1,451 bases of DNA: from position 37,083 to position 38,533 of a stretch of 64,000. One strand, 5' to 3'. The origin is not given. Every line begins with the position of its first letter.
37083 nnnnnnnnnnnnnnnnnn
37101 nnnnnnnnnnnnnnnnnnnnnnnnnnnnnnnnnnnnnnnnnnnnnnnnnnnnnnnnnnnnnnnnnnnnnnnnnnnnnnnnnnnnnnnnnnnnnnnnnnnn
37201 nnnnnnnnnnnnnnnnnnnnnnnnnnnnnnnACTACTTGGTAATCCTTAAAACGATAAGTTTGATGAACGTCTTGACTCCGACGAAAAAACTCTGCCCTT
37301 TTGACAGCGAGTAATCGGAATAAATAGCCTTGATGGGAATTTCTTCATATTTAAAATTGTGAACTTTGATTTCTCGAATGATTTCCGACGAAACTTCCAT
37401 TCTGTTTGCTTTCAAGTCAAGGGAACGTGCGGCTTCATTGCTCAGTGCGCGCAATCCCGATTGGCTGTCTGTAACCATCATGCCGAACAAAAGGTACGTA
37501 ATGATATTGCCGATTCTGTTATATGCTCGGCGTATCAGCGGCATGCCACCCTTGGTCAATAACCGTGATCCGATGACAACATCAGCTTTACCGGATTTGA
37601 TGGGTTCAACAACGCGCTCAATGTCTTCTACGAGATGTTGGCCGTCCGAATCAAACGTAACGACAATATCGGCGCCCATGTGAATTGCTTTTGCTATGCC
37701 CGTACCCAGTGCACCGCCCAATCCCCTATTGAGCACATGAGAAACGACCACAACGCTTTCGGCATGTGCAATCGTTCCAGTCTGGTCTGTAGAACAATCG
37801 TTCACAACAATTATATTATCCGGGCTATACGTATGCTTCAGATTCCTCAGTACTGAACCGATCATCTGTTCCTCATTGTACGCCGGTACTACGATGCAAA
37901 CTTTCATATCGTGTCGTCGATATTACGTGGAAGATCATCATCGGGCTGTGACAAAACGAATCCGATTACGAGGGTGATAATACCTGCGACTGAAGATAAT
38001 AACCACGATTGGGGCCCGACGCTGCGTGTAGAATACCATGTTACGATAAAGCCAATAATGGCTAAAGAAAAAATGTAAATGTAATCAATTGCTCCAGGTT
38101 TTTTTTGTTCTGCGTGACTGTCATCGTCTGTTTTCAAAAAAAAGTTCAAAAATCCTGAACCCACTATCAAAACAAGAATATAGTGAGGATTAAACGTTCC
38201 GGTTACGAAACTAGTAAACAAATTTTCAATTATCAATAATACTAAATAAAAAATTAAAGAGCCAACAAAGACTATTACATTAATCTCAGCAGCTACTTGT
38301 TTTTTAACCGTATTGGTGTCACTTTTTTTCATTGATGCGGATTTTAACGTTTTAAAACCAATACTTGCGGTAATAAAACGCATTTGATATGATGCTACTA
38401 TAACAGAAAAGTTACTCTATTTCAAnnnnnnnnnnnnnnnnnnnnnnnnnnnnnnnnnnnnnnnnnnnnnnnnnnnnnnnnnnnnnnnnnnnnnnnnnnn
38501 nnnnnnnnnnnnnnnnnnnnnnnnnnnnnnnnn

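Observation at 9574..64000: Surface-glycan supercluster of more than 50 kb combining four nucleotide-sugar pathways, about 16 glycosyltransferases, two Wzx flippases and four GT-C-like membrane proteins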

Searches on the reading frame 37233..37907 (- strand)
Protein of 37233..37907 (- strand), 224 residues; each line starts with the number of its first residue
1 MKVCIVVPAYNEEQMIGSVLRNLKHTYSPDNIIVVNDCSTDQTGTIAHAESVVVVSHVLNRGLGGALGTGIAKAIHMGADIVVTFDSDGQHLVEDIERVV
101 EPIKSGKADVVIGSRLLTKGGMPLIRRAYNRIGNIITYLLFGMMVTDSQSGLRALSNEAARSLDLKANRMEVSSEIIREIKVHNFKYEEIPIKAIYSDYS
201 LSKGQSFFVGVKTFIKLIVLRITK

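Call 6: search_protein_families(library=pfam, proteins=[window:37233-37907:-])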
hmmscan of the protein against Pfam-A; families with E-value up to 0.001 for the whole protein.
window:37233-37907:- (224 aa): 2 families
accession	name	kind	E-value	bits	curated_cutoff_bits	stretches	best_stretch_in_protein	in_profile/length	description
PF00535.33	Glycos_transf_2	-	6.4e-27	95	23.3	1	4-140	1-144/168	Glycosyl transferase family 2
PF13641.12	Glyco_tranf_2_3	-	7.3e-05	23.3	27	1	3-88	3-96/230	Glycosyltransferase like family 2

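Call 18: search_protein_families(library=ncbifam, proteins=[window:37233-37907:-])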
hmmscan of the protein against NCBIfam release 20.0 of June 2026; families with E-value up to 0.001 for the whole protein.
window:37233-37907:- (224 aa): 19 families
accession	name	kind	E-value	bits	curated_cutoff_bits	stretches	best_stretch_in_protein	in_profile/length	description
NF058614.1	PPMAGASynPpgS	equivalog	3.8e-47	160.6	370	1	3-215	2-217/226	polyprenyl-phospho-N-acetylgalactosaminyl synthase PpgS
TIGR04182.1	glyco_TIGR04182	equivalog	5.2e-30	104.8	325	1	2-193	1-189/293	S-layer glycoprotein N-glycosyltransferase AglJ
NF041391.1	DPhHxTase_Halo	equivalog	9.2e-20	70.5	375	1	9-193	3-182/213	dolichyl-phosphate hexose transferase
NF007986.1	PRK10714.1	equivalog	5.1e-11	42.1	529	1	2-160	7-169/316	undecaprenyl-phosphate 4-deoxy-4-formamido-L-arabinose transferase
NF047588.1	GlcsyltransPgfSStrep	equivalog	2.4e-10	40.1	500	1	1-163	1-167/308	glycosyltransferase PgfS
TIGR03937.1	PgaC_IcaA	equivalog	1.6e-09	37.3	422.3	1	2-89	46-136/407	poly-beta-1,6-N-acetyl-D-glucosamine synthase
NF010496.0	PRK13915.1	equivalog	1.2e-08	34.4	262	1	2-93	32-131/307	glucosyl-3-phosphoglycerate synthase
TIGR03469.1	HpnB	hypoth_equivalog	1.4e-08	34.2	379.25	1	2-111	45-168/386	hopene-associated glycosyltransferase HpnB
NF047683.1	TeichurnBiosyTuaG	equivalog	3.3e-08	33.5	400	1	2-124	7-133/252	teichuronic acid biosynthesis protein TuaG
TIGR04283.1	glyco_like_mftF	equivalog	3.5e-08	33.3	182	1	4-72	2-71/221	TIGR04283 family arsenosugar biosynthesis glycosyltransferase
TIGR01556.1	rhamnosyltran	subfamily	1.4e-06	27.7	200.55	1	30-116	22-112/281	rhamnosyltransferase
NF041865.1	EpsU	equivalog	7.1e-06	25.3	700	1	2-90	40-134/394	exopolysaccharide biosynthesis GT2 family glycosyltransferase EpsU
NF007482.0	PRK10073.1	equivalog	9.6e-06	24.8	423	1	2-74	7-84/334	glycosyltransferase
TIGR03965.1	mycofact_glyco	equivalog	1.6e-05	24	280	1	2-89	75-165/467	mycofactocin biosynthesis glycosyltransferase MftF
NF041875.1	EPS_EpsD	equivalog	1.8e-05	24.3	370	1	4-116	2-117/325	exopolysaccharide biosynthesis glycosyltransferase EpsD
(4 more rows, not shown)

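Call 41: search_solved_structures(query=window:37233-37907:-, max_evalue=0.001)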
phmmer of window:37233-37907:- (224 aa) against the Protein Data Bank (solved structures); distinct sequences matched with E-value up to 0.001: 7.
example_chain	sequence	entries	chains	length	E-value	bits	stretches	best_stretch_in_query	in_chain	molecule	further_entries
5mlz_A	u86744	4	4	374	1.4e-11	47.8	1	1-193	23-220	Dolichol monophosphate mannose synthase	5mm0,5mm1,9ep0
9bhc_C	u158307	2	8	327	1.7e-07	34.4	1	2-157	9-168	Undecaprenyl-phosphate 4-deoxy-4-formamido-L-arabinose transferase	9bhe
8vxh_A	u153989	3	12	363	2.2e-07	34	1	2-157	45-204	Undecaprenyl-phosphate 4-deoxy-4-formamido-L-arabinose transferase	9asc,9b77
9hwj_A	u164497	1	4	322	9.8e-07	31.9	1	2-113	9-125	Undecaprenyl-phosphate 4-deoxy-4-formamido-L-arabinose transferase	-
6p61_A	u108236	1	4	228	2.9e-06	30.4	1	3-88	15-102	Glycosyltransferase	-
5hea_A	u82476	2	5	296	0.00055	22.9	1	3-88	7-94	Putative glycosyltransferase (GalT1)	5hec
5tze_C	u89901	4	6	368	0.00081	22.4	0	1-48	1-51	Glycosyl transferase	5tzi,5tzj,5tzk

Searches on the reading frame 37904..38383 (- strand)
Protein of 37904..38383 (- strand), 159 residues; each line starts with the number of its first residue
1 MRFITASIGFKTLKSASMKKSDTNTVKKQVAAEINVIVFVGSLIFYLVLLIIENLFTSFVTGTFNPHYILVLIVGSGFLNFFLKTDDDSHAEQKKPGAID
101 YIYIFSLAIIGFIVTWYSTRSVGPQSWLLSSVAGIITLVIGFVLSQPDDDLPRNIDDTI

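Call 7: search_protein_families(library=pfam, proteins=[window:37904-38383:-])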
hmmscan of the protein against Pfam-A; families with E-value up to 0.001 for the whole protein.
window:37904-38383:- (159 aa): 0 families

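Call 16: search_protein_families(library=ncbifam, max_evalue=0.01, proteins=[window:37904-38383:-])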
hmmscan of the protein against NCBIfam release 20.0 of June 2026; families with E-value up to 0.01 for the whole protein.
window:37904-38383:- (159 aa): 1 family
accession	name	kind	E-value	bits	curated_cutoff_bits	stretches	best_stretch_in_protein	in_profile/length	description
NF040695.1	FlaK_Arch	equivalog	0.0052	16.4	330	1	99-144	24-69/230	preflagellin peptidase FlaK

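Call 20: search_protein_families(library=pfam, max_evalue=5, proteins=[window:37904-38383:-])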
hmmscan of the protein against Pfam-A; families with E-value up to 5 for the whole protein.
window:37904-38383:- (159 aa): 2 families
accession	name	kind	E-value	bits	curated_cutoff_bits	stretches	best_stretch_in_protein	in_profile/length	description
PF19529.4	DUF6057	-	0.072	12.4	29.8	1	38-144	70-161/569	Family of unknown function (DUF6057)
PF11118.13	DUF2627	-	1.9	9.5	22.4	1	3-45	13-55/76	Protein of unknown function (DUF2627)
